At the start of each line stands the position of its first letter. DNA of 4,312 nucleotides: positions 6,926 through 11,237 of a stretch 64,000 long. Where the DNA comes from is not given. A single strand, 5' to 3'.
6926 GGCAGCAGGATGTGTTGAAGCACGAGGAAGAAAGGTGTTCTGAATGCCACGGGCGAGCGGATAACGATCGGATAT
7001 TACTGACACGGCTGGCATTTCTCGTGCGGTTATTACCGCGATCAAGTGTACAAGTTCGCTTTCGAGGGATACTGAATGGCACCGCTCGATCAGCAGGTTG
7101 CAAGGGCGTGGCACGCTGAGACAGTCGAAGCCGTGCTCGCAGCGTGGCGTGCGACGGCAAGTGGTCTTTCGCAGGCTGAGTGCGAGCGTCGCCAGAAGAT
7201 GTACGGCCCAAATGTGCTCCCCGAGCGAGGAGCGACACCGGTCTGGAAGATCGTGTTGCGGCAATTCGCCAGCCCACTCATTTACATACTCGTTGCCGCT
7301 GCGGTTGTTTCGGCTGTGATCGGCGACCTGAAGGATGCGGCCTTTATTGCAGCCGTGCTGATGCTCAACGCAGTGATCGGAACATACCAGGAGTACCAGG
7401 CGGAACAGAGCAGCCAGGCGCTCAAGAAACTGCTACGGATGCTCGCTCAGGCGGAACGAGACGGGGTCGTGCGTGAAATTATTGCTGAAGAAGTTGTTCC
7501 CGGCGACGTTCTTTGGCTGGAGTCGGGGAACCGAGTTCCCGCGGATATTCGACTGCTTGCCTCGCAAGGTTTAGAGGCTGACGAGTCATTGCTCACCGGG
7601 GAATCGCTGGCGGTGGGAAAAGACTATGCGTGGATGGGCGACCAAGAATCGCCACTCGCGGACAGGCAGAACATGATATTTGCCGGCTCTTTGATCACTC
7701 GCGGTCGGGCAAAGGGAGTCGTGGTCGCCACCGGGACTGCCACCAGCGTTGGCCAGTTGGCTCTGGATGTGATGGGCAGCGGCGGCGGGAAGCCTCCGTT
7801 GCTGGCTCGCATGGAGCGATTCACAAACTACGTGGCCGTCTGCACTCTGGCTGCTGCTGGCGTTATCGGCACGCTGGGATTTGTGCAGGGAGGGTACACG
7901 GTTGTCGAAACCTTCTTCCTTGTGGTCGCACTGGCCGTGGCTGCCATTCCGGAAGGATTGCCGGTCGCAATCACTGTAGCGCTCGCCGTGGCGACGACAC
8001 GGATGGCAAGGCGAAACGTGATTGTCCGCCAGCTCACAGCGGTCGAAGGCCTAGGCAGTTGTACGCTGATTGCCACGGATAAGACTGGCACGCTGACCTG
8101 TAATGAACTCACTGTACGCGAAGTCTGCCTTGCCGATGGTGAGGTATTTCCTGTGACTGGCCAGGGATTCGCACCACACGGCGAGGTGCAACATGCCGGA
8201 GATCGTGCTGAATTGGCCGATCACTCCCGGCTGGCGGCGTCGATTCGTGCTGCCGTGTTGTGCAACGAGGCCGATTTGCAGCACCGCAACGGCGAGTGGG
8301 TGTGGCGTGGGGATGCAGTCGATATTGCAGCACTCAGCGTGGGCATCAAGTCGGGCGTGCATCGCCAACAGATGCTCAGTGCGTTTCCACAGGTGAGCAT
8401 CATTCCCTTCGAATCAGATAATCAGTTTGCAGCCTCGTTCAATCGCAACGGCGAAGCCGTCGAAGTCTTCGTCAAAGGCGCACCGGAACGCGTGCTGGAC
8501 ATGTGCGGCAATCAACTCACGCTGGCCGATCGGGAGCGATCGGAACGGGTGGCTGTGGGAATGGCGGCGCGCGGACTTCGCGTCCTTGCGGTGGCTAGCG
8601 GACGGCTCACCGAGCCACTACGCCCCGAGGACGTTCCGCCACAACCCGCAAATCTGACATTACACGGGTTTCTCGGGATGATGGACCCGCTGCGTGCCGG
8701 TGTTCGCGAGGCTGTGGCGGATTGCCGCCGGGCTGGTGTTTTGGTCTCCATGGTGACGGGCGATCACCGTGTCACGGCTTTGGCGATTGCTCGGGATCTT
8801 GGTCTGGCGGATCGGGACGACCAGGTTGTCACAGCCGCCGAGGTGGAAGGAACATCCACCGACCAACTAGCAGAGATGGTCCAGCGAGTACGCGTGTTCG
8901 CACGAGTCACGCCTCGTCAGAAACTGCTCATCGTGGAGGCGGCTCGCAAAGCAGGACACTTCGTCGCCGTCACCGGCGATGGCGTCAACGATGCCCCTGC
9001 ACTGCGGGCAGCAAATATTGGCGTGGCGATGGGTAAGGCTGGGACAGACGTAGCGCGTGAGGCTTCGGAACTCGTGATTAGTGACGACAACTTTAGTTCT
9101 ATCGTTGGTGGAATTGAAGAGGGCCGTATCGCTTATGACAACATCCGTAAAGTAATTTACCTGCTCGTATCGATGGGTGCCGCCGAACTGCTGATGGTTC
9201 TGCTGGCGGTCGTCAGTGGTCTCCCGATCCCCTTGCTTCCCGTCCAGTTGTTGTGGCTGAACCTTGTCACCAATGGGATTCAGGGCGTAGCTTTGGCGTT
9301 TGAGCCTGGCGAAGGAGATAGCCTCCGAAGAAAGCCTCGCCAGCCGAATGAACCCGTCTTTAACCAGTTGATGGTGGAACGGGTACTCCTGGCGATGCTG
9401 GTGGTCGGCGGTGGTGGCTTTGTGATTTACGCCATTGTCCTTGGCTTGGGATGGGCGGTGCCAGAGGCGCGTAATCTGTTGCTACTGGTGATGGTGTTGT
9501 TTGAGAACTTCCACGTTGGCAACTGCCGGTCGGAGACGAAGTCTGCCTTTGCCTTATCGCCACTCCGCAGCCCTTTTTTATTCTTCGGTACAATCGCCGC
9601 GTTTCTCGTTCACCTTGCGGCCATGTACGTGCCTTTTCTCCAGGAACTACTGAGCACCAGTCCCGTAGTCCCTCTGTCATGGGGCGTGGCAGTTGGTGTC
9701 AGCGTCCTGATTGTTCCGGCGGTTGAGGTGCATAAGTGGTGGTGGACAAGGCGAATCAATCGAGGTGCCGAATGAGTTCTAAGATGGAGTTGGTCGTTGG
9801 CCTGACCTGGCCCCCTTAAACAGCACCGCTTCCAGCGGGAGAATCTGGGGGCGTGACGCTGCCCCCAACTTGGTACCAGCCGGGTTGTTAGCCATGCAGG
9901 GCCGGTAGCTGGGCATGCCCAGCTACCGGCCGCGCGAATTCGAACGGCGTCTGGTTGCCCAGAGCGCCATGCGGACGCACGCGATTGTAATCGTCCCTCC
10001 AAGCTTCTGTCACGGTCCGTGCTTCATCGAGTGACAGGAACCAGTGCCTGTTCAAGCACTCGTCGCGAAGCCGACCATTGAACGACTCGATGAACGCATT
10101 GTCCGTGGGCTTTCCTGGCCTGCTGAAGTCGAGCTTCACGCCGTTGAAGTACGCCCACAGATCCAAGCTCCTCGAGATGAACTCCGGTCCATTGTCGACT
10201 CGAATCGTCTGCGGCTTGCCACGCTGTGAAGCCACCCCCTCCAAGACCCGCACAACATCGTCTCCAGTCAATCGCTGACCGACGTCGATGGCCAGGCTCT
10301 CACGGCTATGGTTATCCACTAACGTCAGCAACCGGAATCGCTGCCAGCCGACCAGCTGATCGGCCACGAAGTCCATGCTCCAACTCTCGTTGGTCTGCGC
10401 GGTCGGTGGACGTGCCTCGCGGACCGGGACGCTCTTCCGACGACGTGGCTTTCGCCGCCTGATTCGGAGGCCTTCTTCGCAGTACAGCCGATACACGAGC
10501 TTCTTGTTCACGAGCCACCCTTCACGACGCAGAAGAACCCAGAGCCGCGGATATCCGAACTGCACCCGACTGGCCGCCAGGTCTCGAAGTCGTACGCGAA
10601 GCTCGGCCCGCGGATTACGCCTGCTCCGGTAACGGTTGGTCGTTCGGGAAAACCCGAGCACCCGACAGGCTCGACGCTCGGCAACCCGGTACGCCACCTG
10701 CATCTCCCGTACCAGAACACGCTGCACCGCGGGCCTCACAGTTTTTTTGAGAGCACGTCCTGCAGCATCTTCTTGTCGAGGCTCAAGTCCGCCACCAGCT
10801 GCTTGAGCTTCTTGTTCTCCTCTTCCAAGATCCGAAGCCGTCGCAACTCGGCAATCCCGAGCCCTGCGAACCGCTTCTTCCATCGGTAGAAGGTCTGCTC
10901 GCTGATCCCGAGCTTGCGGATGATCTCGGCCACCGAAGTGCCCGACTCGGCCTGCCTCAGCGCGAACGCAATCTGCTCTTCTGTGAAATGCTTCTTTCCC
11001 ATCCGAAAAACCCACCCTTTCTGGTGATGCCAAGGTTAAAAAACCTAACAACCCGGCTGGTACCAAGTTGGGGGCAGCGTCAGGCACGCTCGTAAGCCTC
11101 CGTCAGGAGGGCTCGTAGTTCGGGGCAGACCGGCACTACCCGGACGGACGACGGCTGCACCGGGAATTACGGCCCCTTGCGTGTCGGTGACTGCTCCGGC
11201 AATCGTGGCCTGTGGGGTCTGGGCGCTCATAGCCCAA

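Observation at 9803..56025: Glycan-gene modules are separated by a small recurring set of repeats, IS relics and gene relics (cassette-array-like mosaic)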

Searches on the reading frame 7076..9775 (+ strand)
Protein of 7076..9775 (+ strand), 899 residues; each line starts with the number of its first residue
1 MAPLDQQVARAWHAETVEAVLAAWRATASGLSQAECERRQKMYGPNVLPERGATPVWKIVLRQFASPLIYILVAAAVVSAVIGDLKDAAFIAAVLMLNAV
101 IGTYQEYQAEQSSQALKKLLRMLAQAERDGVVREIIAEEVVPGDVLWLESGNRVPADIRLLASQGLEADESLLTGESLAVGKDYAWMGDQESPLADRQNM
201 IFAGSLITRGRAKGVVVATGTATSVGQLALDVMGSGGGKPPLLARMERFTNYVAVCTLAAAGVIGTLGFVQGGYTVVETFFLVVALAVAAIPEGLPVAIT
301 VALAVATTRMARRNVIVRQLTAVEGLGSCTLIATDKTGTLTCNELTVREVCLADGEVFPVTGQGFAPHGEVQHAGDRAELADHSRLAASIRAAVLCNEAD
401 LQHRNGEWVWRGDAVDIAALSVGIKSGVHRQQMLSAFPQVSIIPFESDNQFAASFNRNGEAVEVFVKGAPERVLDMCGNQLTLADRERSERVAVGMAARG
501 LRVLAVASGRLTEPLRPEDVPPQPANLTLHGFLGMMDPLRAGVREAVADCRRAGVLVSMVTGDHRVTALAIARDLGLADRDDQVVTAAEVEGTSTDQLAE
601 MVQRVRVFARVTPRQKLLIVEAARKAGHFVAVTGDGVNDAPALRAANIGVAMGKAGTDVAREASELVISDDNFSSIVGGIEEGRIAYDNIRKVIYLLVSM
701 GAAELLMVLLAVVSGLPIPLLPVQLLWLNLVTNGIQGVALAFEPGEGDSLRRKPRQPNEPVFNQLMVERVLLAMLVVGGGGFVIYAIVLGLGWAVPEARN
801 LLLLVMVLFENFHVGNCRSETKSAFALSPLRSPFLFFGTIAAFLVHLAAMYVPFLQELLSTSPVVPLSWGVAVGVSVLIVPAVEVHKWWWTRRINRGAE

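Call 4: search_protein_families(library=pfam, proteins=[window:7076-9775:+])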
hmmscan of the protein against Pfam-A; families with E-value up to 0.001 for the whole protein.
window:7076-9775:+ (899 aa): 7 families
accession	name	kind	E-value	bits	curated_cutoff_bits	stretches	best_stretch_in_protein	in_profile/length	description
PF00122.25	E1-E2_ATPase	-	1.4e-44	152.3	28.1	1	124-313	7-181/181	E1-E2 ATPase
PF00689.26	Cation_ATPase_C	-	4e-42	144.4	27.3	1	717-889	1-175/175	Cation transporting ATPase, C-terminus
PF00690.31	Cation_ATPase_N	-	1.4e-20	73.2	20.4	1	12-79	1-69/69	Cation transporter/ATPase, N-terminus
PF13246.12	Cation_ATPase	-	2.1e-14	53.7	21.7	1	394-478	1-89/91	Cation transport ATPase (P-type)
PF00702.32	Hydrolase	-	3.7e-14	54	26.4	1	332-647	4-191/191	haloacid dehalogenase-like hydrolase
PF12710.13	HAD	-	4.7e-05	24.3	27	1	537-644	87-189/189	haloacid dehalogenase-like hydrolase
PF08282.18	Hydrolase_3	-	0.00036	20.8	20.9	0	630-675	206-250/255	haloacid dehalogenase-like hydrolase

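Call 22: find_encoding_contigs(protein=window:7076-9775:+, flank=10000, max_places=10)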
Protein window:7076-9775:+ (899 aa): 5 contigs read that carry it; 5 places shown.
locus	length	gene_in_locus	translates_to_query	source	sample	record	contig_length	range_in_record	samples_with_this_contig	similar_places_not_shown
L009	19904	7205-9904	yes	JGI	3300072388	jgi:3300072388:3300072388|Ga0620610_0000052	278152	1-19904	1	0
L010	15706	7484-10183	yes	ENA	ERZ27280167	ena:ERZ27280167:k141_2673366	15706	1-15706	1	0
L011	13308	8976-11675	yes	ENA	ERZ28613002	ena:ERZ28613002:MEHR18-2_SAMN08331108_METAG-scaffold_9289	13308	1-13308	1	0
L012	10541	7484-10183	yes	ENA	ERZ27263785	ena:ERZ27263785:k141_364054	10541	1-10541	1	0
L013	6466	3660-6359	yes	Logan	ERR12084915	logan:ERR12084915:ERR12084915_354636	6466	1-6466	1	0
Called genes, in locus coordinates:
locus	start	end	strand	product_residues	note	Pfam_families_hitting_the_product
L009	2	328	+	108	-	?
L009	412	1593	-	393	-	PF07963:N_methyl (weak), PF07596:SBP_bac_10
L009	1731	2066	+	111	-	PF10636:hemP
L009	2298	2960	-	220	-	-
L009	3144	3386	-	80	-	-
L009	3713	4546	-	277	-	PF00582:Usp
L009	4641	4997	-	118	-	PF00690:Cation_ATPase_N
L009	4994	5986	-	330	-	PF01699:Na_Ca_ex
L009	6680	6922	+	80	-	-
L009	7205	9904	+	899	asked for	PF00690:Cation_ATPase_N, PF00122:E1-E2_ATPase, PF00702:Hydrolase, PF13246:Cation_ATPase, PF00689:Cation_ATPase_C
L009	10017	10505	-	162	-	PF00665:rve, PF13683:rve_3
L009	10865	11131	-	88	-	PF01527:HTH_Tnp_1, PF12833:HTH_18 (faint), PF13384:HTH_23, PF13518:HTH_28, PF13551:HTH_29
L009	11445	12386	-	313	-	PF00535:Glycos_transf_2, PF13641:Glyco_tranf_2_3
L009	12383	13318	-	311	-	-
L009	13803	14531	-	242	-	PF13385:Laminin_G_3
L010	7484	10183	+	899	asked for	PF00690:Cation_ATPase_N, PF00122:E1-E2_ATPase, PF00702:Hydrolase, PF13246:Cation_ATPase, PF00689:Cation_ATPase_C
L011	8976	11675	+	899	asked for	PF00690:Cation_ATPase_N, PF00122:E1-E2_ATPase, PF00702:Hydrolase, PF13246:Cation_ATPase, PF00689:Cation_ATPase_C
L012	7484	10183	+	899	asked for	PF00690:Cation_ATPase_N, PF00122:E1-E2_ATPase, PF00702:Hydrolase, PF13246:Cation_ATPase, PF00689:Cation_ATPase_C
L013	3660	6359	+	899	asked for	PF00690:Cation_ATPase_N, PF00122:E1-E2_ATPase, PF00702:Hydrolase, PF13246:Cation_ATPase, PF00689:Cation_ATPase_C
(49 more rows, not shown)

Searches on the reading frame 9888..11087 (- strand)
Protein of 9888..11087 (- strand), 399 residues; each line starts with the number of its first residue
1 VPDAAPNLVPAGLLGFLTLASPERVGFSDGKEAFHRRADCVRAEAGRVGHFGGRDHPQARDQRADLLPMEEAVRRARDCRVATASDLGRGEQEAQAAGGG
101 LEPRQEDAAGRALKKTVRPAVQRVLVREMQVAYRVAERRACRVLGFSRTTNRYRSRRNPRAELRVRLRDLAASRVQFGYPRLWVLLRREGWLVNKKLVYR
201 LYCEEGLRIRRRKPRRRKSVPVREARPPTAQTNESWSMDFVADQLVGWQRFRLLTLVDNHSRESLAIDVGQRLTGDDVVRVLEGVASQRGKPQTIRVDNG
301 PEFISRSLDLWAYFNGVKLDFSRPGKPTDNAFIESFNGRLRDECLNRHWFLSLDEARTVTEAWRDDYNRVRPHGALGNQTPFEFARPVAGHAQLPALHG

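Call 4: search_protein_families(library=pfam, proteins=[window:9888-11087:-])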
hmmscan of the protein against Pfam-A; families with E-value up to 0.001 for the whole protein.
window:9888-11087:- (399 aa): 4 families
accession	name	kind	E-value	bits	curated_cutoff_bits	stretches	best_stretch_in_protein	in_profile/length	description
PF13683.12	rve_3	-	3e-30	104.2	26.5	1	315-381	1-67/67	Integrase core domain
PF00665.32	rve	-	3.2e-22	79.2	32.6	1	231-327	3-102/102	Integrase core domain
PF13276.12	HTH_21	-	2.6e-10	40.8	28.1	1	172-215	16-60/60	HTH-like domain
PF13333.12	rve_2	-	0.00013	22.4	22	1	334-384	1-51/56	Integrase core domain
